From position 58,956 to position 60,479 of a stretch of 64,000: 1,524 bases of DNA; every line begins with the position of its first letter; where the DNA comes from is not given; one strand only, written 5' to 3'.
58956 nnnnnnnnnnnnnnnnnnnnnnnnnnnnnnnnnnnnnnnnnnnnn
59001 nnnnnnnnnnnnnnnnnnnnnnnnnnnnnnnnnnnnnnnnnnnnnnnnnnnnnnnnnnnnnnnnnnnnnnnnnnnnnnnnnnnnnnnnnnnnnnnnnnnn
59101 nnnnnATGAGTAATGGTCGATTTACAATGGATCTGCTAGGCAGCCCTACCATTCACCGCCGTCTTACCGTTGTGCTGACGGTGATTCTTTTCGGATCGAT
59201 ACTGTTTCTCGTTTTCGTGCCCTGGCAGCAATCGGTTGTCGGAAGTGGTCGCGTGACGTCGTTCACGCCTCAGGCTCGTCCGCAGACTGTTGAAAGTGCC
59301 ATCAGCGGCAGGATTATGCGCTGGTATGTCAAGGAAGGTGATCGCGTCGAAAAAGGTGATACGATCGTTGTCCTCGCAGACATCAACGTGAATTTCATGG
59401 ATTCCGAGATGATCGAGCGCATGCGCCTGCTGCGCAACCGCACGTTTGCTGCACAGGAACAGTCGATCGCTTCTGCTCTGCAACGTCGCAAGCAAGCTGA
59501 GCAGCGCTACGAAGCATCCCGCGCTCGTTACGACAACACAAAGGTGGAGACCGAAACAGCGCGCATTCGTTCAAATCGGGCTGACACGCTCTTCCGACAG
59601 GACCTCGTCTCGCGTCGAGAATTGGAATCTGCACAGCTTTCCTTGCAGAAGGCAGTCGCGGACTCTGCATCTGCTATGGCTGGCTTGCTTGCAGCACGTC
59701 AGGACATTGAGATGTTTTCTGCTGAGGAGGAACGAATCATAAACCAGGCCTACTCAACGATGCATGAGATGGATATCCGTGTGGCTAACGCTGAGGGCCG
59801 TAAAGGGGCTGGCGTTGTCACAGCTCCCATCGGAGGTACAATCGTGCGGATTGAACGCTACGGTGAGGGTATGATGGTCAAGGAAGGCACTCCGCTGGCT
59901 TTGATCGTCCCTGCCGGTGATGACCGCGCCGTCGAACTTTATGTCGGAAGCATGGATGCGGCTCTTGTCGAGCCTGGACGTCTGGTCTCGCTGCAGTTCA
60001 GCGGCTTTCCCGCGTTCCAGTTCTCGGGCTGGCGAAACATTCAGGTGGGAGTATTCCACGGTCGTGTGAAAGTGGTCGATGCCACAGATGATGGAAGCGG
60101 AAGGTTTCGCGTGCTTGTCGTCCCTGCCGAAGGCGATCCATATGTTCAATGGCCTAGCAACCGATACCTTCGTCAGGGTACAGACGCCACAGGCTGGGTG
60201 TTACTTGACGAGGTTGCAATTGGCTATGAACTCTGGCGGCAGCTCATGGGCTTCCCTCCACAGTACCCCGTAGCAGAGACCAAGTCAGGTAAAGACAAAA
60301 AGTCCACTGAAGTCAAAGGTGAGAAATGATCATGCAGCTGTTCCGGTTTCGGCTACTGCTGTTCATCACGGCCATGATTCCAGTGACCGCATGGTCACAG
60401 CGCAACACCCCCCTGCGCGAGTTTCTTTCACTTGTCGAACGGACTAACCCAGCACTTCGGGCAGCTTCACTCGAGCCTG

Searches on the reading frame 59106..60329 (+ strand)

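Call 65: search_protein_families(library=pfam, proteins=[window:59106-60329:+], max_evalue=0.00001)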
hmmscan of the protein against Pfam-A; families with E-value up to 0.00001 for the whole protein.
window:59106-60329:+ (407 aa): 4 families
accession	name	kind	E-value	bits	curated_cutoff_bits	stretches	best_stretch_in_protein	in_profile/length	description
PF13533.13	Biotin_lipoyl_2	-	1.4e-10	41.1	29.8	1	60-90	1-31/32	Biotin-lipoyl like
PF13437.12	HlyD_3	-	4.4e-10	40.7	22.2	0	237-304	1-67/106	HlyD family secretion protein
PF16576.10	HlyD_D23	-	2.6e-07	30.6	30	0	172-308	55-179/214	Barrel-sandwich domain of CusB or HlyD membrane-fusion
PF00364.28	Biotin_lipoyl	-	2e-06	27.9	22.1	0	64-90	11-36/73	Biotin-requiring enzyme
